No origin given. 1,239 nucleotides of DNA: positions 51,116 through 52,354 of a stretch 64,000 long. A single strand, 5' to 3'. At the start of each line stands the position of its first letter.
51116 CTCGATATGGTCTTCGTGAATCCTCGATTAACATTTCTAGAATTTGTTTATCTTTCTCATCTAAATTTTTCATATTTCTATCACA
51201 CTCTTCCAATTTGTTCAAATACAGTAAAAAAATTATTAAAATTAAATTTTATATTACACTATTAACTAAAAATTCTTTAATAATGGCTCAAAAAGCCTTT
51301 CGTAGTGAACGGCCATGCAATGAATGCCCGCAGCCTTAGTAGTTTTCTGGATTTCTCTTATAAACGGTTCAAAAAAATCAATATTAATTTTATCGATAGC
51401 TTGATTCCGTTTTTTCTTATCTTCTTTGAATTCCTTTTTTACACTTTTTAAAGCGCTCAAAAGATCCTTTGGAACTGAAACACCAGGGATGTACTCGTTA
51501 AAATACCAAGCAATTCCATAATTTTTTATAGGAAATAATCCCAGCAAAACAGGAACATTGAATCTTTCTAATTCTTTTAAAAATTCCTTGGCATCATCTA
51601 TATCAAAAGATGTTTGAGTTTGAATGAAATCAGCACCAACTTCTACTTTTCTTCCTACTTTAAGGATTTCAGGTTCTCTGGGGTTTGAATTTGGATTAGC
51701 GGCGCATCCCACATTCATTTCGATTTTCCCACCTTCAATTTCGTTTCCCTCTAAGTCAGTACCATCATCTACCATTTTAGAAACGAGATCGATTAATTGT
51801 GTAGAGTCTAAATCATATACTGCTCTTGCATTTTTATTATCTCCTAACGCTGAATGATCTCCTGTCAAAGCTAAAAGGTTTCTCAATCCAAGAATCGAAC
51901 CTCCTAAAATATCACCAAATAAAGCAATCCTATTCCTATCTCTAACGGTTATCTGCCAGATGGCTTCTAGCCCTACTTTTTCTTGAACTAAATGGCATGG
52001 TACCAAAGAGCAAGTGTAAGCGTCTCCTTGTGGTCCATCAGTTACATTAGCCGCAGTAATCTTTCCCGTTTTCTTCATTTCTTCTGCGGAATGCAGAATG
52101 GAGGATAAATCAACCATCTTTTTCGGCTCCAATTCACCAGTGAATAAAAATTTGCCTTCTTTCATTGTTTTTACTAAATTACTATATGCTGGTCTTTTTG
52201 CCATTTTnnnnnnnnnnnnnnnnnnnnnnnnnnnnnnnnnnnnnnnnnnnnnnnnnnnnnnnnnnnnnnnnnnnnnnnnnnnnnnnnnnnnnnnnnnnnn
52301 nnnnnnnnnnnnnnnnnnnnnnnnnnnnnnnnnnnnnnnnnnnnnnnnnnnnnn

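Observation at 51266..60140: HdrBC-less hdrA/mvhD-metVF operon: candidate novel electron-bifurcating methylene-H4F/H4MPT reductase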

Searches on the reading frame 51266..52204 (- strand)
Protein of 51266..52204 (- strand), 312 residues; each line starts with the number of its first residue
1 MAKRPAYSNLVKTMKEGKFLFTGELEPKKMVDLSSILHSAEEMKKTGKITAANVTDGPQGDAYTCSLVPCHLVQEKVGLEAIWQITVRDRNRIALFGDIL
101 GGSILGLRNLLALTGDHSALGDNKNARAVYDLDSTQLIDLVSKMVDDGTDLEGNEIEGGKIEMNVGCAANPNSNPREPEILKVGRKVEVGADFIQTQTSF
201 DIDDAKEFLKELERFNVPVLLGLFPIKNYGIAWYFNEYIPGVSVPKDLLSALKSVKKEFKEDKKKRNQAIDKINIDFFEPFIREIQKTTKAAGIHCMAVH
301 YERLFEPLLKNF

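Call 3: search_protein_families(library=pfam, proteins=[window:51266-52204:-], max_evalue=0.01)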
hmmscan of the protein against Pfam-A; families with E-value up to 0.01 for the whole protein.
window:51266-52204:- (312 aa): 1 family
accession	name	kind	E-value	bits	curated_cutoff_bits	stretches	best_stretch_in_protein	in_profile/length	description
PF02219.23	MTHFR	-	6.2e-31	108.2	24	1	12-310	4-284/287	Methylenetetrahydrofolate reductase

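Call 21: find_homologous_proteins(query=window:51266-52204:-, max_evalue=1e-10)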
Query window:51266-52204:- (312 aa): 2737 proteins with E <= 1e-10 among 4189 candidates; the best 120 are listed.
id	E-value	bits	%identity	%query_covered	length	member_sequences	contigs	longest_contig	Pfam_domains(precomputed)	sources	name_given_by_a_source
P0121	2.2e-201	685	97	100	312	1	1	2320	PF02219.24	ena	-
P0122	1.1e-200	683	96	100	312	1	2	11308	PF02219.24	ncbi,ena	-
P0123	2.5e-200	682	97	100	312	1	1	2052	PF02219.24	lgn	-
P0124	4.1e-200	681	96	100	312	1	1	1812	PF02219.24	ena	-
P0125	5.6e-200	681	96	100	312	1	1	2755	PF02219.24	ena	-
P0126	1.5e-199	679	96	100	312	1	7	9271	PF02219.24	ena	-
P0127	1.7e-199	679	96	100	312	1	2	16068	PF02219.24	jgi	jgi:methylenetetrahydrofolate reductase (NADPH)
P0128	4.0e-199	678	96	100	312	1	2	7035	PF02219.24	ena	-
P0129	4.1e-199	678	96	100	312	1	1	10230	PF02219.24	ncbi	-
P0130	1.1e-198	676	95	100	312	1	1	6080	PF02219.24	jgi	jgi:5,10-methylenetetrahydrofolate reductase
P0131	1.2e-197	673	95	100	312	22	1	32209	PF02219.24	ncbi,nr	ncbi:MAG: methylenetetrahydrofolate reductase [Candidatus Lokiarchaeota archaeon]|nr:methylenetetrah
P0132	2.5e-196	669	94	100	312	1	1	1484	PF02219.24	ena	-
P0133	4.1e-196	668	94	100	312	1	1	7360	PF02219.24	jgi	-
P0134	5.3e-196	668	94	100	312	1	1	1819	PF02219.24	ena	-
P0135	7.5e-196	667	94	100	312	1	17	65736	PF02219.24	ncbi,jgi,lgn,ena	-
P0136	1.0e-195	667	93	100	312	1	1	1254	PF02219.24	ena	-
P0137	1.3e-195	666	93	100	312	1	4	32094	PF02219.24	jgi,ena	-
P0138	1.4e-195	666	94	100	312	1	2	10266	PF02219.24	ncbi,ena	-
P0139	1.4e-195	666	93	100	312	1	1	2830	PF02219.24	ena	-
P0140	1.5e-195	666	93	100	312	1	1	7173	PF02219.24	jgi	-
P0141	1.5e-195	666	94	100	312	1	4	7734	PF02219.24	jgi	jgi:5,10-methylenetetrahydrofolate reductase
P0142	2.1e-195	666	94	100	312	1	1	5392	PF02219.24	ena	-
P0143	2.2e-195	666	94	100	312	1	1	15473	PF02219.24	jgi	-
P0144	3.3e-195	665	93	100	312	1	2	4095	PF02219.24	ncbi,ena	-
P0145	3.6e-195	665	93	100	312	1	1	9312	PF02219.24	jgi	-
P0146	3.8e-195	665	93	100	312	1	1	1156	PF02219.24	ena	-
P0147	3.9e-195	665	94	100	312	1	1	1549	PF02219.24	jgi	-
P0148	4.4e-195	665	93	100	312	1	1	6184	PF02219.24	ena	-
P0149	5.1e-195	664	93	100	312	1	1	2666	PF02219.24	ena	-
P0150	5.2e-195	664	93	100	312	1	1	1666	PF02219.24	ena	-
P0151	1.0e-194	663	93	100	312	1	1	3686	PF02219.24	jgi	-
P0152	1.2e-194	663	93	100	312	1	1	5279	PF02219.24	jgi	-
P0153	1.9e-194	663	93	100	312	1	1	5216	PF02219.24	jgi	-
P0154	2.0e-194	662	93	100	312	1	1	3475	PF02219.24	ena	-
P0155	2.2e-194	662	93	100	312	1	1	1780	PF02219.24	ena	-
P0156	2.4e-194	662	93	100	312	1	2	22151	PF02219.24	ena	-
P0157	3.1e-194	662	93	100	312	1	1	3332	PF02219.24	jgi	-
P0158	3.2e-194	662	92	100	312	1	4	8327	PF02219.24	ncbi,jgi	ncbi:MAG: methylenetetrahydrofolate reductase [Promethearchaeota archaeon]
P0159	3.8e-194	662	93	100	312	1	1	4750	PF02219.24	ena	-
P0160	4.5e-194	661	93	100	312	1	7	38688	PF02219.24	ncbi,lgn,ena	-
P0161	5.0e-194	661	92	100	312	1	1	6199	PF02219.24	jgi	-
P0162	6.0e-194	661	92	100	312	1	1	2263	PF02219.24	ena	-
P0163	9.7e-194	660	93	100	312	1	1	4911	PF02219.24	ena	-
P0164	1.1e-193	660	92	100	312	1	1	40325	PF02219.24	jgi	jgi:methylenetetrahydrofolate reductase (NADPH)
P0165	1.1e-193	660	93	100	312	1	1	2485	PF02219.24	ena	-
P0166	1.3e-193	660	92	100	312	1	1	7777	PF02219.24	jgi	-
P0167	1.5e-193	660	92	100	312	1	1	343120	PF02219.24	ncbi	-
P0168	1.5e-193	660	92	100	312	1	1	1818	PF02219.24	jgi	-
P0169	1.6e-193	659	92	100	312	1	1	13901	PF02219.24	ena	-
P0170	1.8e-193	659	93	100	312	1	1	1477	PF02219.24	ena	-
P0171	1.9e-193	659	92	100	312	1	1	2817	PF02219.24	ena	-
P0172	2.1e-193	659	92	100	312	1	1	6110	PF02219.24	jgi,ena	-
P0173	2.1e-193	659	92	100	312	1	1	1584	PF02219.24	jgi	jgi:5,10-methylenetetrahydrofolate reductase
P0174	2.2e-193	659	92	100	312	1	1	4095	PF02219.24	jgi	-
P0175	3.4e-193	658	92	100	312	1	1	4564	PF02219.24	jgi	jgi:5,10-methylenetetrahydrofolate reductase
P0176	4.2e-193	658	92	100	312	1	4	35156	PF02219.24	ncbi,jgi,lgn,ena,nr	ncbi:MAG: hypothetical protein E3J90_05085 [Promethearchaeota archaeon]|jgi:5,10-methylenetetrahydro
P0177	4.8e-193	658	92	100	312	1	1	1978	PF02219.24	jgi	-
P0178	5.7e-193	658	92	100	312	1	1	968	PF02219.24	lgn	-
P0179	5.7e-193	658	92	100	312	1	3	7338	PF02219.24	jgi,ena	-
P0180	5.7e-193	658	91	100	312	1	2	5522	PF02219.24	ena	-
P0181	5.7e-193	658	92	100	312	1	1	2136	PF02219.24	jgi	-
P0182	6.1e-193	658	92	100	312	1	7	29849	PF02219.24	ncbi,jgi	ncbi:MAG: methylenetetrahydrofolate reductase [Promethearchaeota archaeon]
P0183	6.9e-193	657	93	100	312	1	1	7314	PF02219.24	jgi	-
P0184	7.3e-193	657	93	100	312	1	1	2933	PF02219.24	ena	-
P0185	7.6e-193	657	92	100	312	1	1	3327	PF02219.24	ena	-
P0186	7.8e-193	657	92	100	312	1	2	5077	PF02219.24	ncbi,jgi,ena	-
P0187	7.9e-193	657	91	100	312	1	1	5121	PF02219.24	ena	-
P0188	1.3e-192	657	92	100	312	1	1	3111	PF02219.24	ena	-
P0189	1.4e-192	656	92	100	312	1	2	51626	PF02219.24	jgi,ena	-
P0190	1.5e-192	656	91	100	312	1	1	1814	PF02219.24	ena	-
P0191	2.0e-192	656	91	100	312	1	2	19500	PF02219.24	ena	-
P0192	2.1e-192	656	91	100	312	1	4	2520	PF02219.24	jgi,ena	jgi:5,10-methylenetetrahydrofolate reductase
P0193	2.1e-192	656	91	100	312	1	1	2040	PF02219.24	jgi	-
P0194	2.1e-192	656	91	100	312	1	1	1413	PF02219.24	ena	-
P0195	2.1e-192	656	91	100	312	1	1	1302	PF02219.24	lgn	-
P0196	2.5e-192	656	92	100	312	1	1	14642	PF02219.24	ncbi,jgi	jgi:5,10-methylenetetrahydrofolate reductase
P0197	2.7e-192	655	92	100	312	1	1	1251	PF02219.24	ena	-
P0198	2.9e-192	655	91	100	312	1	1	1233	PF02219.24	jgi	jgi:5,10-methylenetetrahydrofolate reductase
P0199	3.8e-192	655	92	100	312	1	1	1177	PF02219.24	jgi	-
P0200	3.9e-192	655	91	100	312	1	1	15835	PF02219.24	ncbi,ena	-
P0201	7.5e-192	654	91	100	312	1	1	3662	PF02219.24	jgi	jgi:5,10-methylenetetrahydrofolate reductase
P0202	1.3e-191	653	91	100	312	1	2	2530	PF02219.24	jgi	-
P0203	1.4e-191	653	91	100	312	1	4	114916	PF02219.24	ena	-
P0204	2.6e-191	652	91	100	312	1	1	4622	PF02219.24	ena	-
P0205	9.5e-191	650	91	100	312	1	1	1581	PF02219.24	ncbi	-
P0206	1.4e-190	650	93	98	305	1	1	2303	PF02219.24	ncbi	ncbi:MAG: methylenetetrahydrofolate reductase, partial [Promethearchaeota archaeon]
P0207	2.5e-190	649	90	100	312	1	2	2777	PF02219.24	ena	-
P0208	1.3e-189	647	91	100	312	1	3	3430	PF02219.24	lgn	-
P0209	1.8e-189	646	91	100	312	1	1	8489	PF02219.24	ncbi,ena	-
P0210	3.3e-189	645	90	100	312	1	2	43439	PF02219.24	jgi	jgi:methylenetetrahydrofolate reductase (NADPH)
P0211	3.7e-189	645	91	100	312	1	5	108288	PF02219.24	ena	-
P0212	1.2e-188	643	90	100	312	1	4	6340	PF02219.24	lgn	-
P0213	2.3e-187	639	89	100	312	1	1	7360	PF02219.24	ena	-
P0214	3.1e-186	636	90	100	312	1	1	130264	PF02219.24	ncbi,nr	ncbi:MAG: hypothetical protein EAX91_02960 [Candidatus Lokiarchaeota archaeon]|nr:hypothetical prote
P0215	6.2e-186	635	93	96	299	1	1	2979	PF02219.24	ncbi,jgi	ncbi:MAG: methylenetetrahydrofolate reductase [Promethearchaeota archaeon]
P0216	8.5e-185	631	92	96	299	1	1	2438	PF02219.24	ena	-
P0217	5.7e-181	618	88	100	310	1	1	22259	PF02219.24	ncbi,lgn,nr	ncbi:MAG: hypothetical protein EU529_10185 [Promethearchaeota archaeon]|nr:MAG: hypothetical protein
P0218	2.0e-180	617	88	100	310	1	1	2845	PF02219.24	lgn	-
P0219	3.7e-180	616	87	100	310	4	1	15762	PF02219.24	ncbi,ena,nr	ncbi:MAG: methylenetetrahydrofolate reductase [Candidatus Lokiarchaeota archaeon]|nr:methylenetetrah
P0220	9.7e-180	614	87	100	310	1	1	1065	PF02219.24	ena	-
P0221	2.3e-178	610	86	100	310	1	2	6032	PF02219.24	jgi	-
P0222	5.4e-178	608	84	100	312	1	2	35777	PF02219.24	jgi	-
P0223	7.2e-178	608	86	100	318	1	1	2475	PF02219.24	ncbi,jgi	ncbi:MAG: methylenetetrahydrofolate reductase [Promethearchaeota archaeon]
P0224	7.5e-178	608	84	100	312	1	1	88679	PF02219.24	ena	-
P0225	8.6e-178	608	84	100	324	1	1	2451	PF02219.24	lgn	-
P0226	2.1e-177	607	86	100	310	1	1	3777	PF02219.24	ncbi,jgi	ncbi:MAG: methylenetetrahydrofolate reductase [Candidatus Hodarchaeales archaeon]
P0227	2.1e-177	607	86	100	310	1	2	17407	PF02219.24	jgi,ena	-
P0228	7.8e-177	605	84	100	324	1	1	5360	PF02219.24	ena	-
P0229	1.1e-176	604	85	100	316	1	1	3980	PF02219.24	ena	-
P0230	1.3e-176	604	84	100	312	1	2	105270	PF02219.24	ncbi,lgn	ncbi:MAG: methylenetetrahydrofolate reductase [Promethearchaeota archaeon]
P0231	1.6e-176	604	85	100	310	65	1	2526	PF02219.24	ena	-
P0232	1.8e-176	604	83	100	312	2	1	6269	PF02219.24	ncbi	ncbi:MAG: methylenetetrahydrofolate reductase [Promethearchaeota archaeon]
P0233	1.9e-176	603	85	100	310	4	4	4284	PF02219.24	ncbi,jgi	ncbi:MAG: methylenetetrahydrofolate reductase [Promethearchaeota archaeon]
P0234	5.7e-176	602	85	100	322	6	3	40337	PF02219.24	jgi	jgi:methylenetetrahydrofolate reductase (NADPH)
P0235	9.4e-176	601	82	100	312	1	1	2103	PF02219.24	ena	-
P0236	1.9e-175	600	82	100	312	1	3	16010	PF02219.24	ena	-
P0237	2.0e-175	600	82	100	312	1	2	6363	PF02219.24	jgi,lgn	jgi:5,10-methylenetetrahydrofolate reductase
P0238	3.4e-175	599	93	91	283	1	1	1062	PF02219.24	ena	-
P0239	4.2e-175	599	84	100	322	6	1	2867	PF02219.24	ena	-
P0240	5.7e-175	599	84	100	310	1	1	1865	PF02219.24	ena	-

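Call 40: search_protein_representatives(protein=window:51266-52204:-)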
Query: 312 residues. Proteins with E-value up to 0.001 (for the whole library): 3565; up to 1e-10: 1836; up to 1e-30: 261. The best 150 are listed.
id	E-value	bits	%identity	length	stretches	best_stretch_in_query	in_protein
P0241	2.9e-93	328.6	51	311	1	1-309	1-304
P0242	3.0e-91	322.0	47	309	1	4-309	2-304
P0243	6.5e-89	314.3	49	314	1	5-310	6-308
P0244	2.8e-75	269.6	44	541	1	3-305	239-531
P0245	6.8e-73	261.7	50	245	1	67-310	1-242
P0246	6.8e-64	232.2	52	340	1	4-213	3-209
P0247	5.7e-63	229.2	42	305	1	15-303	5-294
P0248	5.8e-54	199.6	87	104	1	209-312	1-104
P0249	1.0e-51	192.2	39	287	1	9-273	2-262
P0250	7.5e-51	189.4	38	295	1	14-300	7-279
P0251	2.0e-48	181.4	39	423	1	10-307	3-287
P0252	9.6e-48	179.1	37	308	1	9-306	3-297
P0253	1.5e-47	178.5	38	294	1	8-300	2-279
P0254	3.5e-47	177.3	38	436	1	7-305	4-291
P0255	2.9e-46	174.3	39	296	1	11-256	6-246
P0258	7.7e-45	169.6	36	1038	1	8-310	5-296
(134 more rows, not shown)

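Call 47: search_solved_structures(query=window:51266-52204:-, max_evalue=0.01)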
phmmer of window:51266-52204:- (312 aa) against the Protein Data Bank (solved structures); distinct sequences matched with E-value up to 0.01: 8.
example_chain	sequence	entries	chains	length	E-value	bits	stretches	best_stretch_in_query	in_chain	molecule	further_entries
6fnu_A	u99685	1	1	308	3.1e-08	36.2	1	53-305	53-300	Methylenetetrahydrofolate reductase 1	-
1v93_A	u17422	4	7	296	8e-08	34.9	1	20-254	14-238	5,10-Methylenetetrahydrofolate reductase | Methylenetetrahydrofolate reductase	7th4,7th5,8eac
3apt_A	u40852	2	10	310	9.6e-08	34.6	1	20-254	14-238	Methylenetetrahydrofolate reductase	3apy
6fcx_A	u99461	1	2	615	2.9e-07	33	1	56-257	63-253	Methylenetetrahydrofolate reductase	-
8qa4_A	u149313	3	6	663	3.5e-07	32.8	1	57-257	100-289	Methylenetetrahydrofolate reductase (NADPH)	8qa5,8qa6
8uy2_A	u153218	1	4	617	8.5e-06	28.2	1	32-257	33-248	Methylenetetrahydrofolate reductase-like protein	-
8uy1_D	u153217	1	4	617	1.2e-05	27.7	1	53-257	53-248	Methylenetetrahydrofolate reductase-like protein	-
7rml_A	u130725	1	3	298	0.0045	19.3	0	169-284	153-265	5,10-methylenetetrahydrofolate reductase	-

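Call 60: list_cluster_members(proteins=[P0241, P0242, P0243, P0244, P0247, P0249, P0250, P0251, P0252, P0258])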
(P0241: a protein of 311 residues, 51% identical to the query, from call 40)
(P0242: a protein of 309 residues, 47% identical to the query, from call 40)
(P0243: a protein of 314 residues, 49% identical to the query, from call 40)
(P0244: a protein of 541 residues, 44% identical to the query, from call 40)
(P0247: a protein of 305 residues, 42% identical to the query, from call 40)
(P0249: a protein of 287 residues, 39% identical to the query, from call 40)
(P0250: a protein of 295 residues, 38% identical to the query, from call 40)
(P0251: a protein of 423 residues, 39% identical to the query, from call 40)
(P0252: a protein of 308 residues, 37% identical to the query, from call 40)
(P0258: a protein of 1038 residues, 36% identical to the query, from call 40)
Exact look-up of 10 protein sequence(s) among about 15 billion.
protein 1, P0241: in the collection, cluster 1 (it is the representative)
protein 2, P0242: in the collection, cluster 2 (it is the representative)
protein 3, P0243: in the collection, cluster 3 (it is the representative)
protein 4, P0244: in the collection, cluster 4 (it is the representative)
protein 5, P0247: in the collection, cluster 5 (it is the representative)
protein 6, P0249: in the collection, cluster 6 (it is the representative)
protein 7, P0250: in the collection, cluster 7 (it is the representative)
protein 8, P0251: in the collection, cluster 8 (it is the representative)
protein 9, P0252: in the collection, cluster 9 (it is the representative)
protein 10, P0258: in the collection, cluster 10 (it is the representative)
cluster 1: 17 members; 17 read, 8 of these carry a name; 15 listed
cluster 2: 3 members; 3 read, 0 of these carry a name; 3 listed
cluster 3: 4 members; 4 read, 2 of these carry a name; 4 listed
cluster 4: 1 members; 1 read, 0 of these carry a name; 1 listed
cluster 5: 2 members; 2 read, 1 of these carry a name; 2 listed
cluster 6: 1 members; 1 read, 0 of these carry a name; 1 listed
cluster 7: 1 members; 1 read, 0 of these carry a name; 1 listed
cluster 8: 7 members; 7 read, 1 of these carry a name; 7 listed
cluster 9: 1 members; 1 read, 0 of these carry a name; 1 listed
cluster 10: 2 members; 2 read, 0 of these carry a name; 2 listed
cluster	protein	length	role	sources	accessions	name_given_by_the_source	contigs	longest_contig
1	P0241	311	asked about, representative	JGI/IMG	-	methylenetetrahydrofolate reductase (NADPH)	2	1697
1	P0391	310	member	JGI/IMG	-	methylenetetrahydrofolate reductase (NADPH)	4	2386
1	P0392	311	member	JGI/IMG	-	methylenetetrahydrofolate reductase (NADPH)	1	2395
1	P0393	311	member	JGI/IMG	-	methylenetetrahydrofolate reductase (NADPH)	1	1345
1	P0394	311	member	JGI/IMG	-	methylenetetrahydrofolate reductase (NADPH)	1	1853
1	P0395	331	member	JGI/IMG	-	methylenetetrahydrofolate reductase (NADPH)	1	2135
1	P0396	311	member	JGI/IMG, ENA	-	methylenetetrahydrofolate reductase (NADPH)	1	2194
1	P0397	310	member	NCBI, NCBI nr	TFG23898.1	MAG: 5,10-methylenetetrahydrofolate reductase [Promethearchaeota archaeon] | MAG: 5,10-methylenetetrahydrofolate reductase [Candidatus Lokiarchaeota archaeon]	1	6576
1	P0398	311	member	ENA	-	-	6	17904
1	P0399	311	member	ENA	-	-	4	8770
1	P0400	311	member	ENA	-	-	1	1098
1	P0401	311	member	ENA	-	-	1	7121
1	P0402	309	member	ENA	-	-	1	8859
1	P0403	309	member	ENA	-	-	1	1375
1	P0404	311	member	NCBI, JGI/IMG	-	-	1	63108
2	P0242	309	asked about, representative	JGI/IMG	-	-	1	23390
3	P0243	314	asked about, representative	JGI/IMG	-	-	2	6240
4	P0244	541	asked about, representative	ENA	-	-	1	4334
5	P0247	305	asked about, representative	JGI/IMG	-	methylenetetrahydrofolate reductase (NADPH)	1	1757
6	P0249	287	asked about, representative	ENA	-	-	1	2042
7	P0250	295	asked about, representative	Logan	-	-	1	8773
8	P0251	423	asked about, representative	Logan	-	-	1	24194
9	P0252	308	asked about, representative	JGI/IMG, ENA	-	-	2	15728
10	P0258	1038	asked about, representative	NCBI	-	-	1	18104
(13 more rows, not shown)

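Call 62: search_protein_families(library=ncbifam, proteins=[window:51266-52204:-], max_evalue=0.00001)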
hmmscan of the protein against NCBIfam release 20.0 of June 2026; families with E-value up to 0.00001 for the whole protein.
window:51266-52204:- (312 aa): 3 families
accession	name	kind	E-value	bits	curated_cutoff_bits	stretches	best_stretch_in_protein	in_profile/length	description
NF006396.0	PRK08645.1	equivalog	8.7e-58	195.9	453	1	5-260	309-560/611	bifunctional homocysteine S-methyltransferase/methylenetetrahydrofolate reductase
TIGR00676.1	fadh2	equivalog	3.9e-16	59.2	293.7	1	27-296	8-258/275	methylenetetrahydrofolate reductase [NAD(P)H]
TIGR00677.1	fadh2_euk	equivalog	4.8e-15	55.6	310.05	1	41-303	23-266/281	methylenetetrahydrofolate reductase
